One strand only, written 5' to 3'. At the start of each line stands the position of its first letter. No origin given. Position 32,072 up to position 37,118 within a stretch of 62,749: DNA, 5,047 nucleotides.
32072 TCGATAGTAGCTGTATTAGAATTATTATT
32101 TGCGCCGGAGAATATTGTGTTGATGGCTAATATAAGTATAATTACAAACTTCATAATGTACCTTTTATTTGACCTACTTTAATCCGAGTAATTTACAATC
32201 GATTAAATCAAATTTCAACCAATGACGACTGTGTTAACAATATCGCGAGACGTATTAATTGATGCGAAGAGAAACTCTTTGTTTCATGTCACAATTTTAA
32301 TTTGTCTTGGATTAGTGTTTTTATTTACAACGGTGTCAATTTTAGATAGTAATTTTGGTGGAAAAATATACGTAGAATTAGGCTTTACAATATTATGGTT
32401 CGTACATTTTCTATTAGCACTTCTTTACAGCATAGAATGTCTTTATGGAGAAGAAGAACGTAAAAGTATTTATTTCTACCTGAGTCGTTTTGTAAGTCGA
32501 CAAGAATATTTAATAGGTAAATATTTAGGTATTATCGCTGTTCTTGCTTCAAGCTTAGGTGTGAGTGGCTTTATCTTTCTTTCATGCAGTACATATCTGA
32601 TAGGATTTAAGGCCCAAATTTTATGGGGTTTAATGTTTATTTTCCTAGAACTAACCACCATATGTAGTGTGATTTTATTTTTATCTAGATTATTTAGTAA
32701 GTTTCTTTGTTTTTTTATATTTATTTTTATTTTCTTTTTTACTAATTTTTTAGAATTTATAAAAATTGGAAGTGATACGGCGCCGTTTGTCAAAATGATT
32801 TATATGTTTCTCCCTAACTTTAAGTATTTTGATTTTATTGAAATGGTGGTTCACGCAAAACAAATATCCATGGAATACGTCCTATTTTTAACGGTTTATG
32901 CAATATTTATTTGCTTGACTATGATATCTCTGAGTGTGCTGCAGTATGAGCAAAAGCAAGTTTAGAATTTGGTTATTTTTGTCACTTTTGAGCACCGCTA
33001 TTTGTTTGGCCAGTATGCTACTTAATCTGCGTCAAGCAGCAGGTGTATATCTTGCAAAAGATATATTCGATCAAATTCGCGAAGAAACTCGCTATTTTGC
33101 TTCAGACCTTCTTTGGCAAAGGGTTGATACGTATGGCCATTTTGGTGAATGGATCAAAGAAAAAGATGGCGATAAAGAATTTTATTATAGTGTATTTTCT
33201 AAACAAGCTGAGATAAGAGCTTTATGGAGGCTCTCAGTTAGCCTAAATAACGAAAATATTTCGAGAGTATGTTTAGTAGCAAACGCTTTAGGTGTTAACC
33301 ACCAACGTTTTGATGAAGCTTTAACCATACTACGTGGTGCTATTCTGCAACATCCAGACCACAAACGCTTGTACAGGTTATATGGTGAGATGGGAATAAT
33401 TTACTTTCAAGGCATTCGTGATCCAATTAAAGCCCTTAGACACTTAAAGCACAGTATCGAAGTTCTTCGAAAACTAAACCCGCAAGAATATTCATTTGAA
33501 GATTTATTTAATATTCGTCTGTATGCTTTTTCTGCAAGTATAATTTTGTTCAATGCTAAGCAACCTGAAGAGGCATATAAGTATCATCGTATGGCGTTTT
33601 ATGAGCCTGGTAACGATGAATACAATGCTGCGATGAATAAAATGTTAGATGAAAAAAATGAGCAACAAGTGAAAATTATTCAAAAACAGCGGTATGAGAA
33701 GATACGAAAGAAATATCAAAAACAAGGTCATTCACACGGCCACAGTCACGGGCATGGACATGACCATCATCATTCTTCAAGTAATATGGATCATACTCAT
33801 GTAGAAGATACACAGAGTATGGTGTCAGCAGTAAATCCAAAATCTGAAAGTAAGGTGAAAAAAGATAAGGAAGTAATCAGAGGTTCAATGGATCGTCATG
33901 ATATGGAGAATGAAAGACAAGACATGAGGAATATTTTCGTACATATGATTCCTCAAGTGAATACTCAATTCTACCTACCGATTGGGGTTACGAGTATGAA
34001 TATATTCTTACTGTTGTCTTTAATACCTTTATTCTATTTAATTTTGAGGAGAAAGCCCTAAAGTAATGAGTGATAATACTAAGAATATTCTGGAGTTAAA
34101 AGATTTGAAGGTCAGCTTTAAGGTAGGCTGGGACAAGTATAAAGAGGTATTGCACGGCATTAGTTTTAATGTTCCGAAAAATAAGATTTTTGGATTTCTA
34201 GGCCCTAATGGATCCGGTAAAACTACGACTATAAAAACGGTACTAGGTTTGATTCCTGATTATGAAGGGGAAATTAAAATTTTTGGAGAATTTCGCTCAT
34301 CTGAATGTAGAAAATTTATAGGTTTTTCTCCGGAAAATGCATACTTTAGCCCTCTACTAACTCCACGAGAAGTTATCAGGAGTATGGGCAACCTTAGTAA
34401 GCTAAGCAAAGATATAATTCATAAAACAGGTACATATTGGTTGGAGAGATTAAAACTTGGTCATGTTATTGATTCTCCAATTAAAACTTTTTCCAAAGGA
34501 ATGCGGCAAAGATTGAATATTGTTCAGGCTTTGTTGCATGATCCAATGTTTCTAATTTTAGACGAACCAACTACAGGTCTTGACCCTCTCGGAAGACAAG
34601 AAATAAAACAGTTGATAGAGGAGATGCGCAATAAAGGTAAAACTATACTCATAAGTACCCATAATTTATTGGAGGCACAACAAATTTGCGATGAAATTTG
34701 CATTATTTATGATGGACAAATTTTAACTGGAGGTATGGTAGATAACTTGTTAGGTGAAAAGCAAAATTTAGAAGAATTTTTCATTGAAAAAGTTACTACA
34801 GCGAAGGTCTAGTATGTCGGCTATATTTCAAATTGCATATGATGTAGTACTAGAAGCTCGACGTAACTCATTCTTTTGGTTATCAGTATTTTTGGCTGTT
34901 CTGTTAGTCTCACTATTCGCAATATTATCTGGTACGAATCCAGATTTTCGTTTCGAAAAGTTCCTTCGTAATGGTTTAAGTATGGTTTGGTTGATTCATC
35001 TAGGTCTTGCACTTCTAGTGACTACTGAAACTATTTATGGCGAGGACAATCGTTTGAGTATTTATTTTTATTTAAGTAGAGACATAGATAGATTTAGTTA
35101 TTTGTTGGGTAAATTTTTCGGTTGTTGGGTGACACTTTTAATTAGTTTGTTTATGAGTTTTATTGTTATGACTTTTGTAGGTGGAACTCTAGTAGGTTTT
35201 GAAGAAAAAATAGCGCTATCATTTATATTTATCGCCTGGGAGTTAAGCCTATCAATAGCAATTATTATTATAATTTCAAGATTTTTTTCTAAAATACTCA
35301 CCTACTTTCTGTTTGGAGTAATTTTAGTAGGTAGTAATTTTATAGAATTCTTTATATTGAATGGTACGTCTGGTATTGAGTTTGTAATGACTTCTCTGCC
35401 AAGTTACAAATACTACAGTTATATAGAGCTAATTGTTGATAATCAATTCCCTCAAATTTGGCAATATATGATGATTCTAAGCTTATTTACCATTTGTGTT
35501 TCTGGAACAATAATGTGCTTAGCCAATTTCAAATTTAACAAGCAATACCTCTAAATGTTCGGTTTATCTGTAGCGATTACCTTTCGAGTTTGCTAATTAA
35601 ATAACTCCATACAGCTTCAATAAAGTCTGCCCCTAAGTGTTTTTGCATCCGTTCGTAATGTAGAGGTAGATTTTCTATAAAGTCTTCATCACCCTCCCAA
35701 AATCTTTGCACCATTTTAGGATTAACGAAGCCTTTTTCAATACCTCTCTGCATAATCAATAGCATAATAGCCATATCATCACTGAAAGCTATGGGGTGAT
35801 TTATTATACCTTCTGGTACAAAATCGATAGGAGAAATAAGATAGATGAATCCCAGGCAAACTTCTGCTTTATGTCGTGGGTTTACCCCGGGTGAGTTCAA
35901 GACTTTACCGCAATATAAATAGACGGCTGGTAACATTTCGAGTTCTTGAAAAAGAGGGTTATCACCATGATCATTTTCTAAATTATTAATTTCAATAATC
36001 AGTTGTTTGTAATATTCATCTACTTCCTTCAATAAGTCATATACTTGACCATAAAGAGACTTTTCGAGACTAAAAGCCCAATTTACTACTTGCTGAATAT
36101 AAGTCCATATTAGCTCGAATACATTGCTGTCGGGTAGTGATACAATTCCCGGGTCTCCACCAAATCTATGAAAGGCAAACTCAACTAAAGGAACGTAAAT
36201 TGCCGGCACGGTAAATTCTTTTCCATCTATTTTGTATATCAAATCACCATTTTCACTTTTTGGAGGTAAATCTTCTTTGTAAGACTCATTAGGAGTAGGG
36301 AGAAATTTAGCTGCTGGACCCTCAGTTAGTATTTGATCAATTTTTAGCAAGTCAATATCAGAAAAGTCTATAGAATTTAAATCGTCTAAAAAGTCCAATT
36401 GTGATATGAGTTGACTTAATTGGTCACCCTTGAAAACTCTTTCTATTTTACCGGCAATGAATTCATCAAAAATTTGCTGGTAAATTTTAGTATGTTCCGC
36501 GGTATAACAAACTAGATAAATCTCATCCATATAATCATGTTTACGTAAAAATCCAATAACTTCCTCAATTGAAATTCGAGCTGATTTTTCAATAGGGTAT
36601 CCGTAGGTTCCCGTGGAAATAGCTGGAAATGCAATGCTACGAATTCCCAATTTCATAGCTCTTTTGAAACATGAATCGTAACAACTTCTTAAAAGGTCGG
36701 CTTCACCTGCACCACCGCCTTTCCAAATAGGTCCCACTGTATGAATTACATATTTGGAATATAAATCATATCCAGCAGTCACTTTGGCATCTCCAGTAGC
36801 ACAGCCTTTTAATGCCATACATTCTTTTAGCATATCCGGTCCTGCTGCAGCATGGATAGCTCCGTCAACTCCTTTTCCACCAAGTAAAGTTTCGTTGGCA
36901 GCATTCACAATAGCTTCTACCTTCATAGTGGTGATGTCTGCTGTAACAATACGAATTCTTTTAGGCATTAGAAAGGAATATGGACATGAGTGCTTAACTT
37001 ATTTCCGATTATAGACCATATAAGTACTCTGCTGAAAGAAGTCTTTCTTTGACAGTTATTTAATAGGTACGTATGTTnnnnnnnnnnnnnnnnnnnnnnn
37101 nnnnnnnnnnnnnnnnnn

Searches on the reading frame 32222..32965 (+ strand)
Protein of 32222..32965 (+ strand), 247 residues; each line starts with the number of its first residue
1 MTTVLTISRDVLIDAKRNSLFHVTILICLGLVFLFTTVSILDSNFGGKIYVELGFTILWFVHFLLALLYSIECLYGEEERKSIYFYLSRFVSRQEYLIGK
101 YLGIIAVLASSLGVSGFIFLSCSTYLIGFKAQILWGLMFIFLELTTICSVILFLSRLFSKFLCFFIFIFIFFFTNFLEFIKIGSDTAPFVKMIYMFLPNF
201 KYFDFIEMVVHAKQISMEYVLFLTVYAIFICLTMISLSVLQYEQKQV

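Call 83: search_protein_families(library=pfam, proteins=[window:32222-32965:+], max_evalue=0.001)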
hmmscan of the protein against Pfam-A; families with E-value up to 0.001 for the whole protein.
window:32222-32965:+ (247 aa): 1 family
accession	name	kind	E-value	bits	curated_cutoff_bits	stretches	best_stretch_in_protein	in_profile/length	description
PF12679.13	ABC2_membrane_2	-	4e-08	33.3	27.2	1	57-233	73-265/283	ABC-2 family transporter protein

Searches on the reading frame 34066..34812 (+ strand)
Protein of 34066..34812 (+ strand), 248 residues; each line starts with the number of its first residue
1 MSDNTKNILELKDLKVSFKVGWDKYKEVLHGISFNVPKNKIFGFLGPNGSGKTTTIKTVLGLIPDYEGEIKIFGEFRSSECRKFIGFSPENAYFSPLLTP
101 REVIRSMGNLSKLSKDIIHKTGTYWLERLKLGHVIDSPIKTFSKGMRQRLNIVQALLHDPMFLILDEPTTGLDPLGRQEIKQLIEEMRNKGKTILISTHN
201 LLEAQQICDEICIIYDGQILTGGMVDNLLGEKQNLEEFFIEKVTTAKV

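Call 83: search_protein_families(library=pfam, proteins=[window:34066-34812:+], max_evalue=0.001)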
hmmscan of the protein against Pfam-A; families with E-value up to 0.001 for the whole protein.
window:34066-34812:+ (248 aa): 4 families
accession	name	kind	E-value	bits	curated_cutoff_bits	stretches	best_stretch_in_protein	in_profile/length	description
PF00005.33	ABC_tran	-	1.6e-25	90.7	25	1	29-170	1-137/137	ABC transporter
PF13304.12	AAA_21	-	3.3e-12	47.5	27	1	138-202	234-301/304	AAA domain, putative AbiEii toxin, Type IV TA system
PF13476.12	AAA_23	-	0.00051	21.2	27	0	32-205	15-176/201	AAA domain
PF02463.25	SMC_N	-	0.00068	19.6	40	0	162-200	161-199/220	RecF/RecN/SMC N terminal domain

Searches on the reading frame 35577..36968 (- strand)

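Call 62: search_protein_families(library=pfam, proteins=[window:35577-36968:-], max_evalue=0.001)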
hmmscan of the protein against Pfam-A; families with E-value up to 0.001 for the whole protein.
window:35577-36968:- (463 aa): 2 families
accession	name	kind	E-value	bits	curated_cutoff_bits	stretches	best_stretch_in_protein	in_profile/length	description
PF01661.27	Macro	-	3e-43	147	22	1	21-132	1-117/118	Macro domain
PF06803.17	DUF1232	-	0.00081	19.5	23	0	367-389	2-23/37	Protein of unknown function (DUF1232)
